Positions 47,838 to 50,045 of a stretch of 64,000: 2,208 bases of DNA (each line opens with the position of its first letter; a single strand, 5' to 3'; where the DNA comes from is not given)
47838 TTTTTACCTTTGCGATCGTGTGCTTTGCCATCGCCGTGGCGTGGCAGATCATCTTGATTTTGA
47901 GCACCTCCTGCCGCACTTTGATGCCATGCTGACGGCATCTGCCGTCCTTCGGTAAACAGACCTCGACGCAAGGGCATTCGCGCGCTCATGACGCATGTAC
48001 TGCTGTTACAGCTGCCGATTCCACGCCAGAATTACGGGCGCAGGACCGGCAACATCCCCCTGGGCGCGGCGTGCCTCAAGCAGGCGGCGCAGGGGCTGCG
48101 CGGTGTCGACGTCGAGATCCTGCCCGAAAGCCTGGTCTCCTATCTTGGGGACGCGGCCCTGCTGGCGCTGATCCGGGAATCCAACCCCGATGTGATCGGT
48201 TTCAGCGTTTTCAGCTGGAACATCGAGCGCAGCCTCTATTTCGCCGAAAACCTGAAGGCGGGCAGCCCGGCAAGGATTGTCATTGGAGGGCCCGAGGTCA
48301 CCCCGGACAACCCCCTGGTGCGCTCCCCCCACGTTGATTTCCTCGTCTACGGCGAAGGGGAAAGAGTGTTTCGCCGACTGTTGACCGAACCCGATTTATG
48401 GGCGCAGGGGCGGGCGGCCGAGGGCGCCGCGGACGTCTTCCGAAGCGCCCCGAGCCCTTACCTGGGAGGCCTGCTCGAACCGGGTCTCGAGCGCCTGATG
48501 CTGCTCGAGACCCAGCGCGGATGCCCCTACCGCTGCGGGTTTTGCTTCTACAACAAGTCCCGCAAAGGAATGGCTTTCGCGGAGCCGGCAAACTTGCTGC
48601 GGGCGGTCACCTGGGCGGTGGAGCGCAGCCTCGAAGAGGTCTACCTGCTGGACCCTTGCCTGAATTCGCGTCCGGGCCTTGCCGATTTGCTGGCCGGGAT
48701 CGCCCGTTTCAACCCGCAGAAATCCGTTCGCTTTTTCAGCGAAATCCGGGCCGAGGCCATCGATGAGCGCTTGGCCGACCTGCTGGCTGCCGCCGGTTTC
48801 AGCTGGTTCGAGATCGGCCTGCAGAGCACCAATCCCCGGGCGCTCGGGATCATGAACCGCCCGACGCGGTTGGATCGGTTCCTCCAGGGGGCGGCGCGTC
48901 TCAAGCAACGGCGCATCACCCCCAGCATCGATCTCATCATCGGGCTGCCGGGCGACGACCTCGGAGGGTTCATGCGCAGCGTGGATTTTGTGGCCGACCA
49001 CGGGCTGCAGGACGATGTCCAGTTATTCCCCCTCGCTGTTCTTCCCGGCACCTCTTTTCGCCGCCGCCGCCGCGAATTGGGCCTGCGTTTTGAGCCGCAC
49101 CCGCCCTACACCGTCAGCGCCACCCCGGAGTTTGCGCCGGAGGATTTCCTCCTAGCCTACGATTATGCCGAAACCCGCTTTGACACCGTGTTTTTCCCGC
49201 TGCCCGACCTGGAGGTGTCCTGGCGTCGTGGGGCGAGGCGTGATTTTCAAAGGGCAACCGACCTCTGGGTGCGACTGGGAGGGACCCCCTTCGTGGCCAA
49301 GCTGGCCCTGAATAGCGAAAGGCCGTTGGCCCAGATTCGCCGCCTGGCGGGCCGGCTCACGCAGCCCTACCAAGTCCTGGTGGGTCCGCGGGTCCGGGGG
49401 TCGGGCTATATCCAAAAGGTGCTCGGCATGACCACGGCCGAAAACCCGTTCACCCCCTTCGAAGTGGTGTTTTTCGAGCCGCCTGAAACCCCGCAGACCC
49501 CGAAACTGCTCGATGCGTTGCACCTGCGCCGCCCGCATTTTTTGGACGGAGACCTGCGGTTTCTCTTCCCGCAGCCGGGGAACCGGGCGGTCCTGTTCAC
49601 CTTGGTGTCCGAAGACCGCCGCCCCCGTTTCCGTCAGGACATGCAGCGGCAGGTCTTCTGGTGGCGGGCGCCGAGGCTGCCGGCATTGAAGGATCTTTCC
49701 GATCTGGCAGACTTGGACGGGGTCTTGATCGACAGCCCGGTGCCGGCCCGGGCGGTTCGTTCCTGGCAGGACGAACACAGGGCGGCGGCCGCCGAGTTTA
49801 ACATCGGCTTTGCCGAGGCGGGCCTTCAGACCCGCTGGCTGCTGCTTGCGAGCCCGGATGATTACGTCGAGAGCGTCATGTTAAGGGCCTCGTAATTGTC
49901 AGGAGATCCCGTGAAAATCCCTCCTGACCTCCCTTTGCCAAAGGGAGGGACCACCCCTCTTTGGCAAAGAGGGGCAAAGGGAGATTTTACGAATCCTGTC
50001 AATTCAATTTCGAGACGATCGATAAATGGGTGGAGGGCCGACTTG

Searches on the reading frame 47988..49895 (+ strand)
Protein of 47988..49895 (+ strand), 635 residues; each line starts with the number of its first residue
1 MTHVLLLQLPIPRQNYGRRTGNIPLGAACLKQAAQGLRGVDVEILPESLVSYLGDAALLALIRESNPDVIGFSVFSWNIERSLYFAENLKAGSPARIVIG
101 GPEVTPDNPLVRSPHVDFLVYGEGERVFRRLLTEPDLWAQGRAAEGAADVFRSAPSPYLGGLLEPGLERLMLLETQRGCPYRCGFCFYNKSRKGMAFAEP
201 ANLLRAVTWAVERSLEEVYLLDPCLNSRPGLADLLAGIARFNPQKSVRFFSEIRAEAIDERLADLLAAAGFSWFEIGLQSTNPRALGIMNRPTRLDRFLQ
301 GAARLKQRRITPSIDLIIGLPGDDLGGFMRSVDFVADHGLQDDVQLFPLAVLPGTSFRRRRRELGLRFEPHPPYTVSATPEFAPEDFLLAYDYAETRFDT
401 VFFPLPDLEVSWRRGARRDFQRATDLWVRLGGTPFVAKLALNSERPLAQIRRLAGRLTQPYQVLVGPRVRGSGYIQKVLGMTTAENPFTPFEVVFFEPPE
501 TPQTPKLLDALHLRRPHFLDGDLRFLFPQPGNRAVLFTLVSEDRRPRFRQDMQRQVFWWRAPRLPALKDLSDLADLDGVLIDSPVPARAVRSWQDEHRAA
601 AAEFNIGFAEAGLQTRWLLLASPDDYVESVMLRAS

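Call 56: search_protein_families(library=pfam, proteins=[window:47988-49895:+], max_evalue=0.00001)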
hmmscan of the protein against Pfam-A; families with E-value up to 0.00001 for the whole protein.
window:47988-49895:+ (635 aa): 2 families
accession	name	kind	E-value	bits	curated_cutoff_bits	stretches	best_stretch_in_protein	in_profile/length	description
PF04055.27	Radical_SAM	-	3.4e-21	76.6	29.5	1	174-334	2-165/166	Radical SAM superfamily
PF02310.24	B12-binding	-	1e-16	61.3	32.1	1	24-131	14-120/121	B12 binding domain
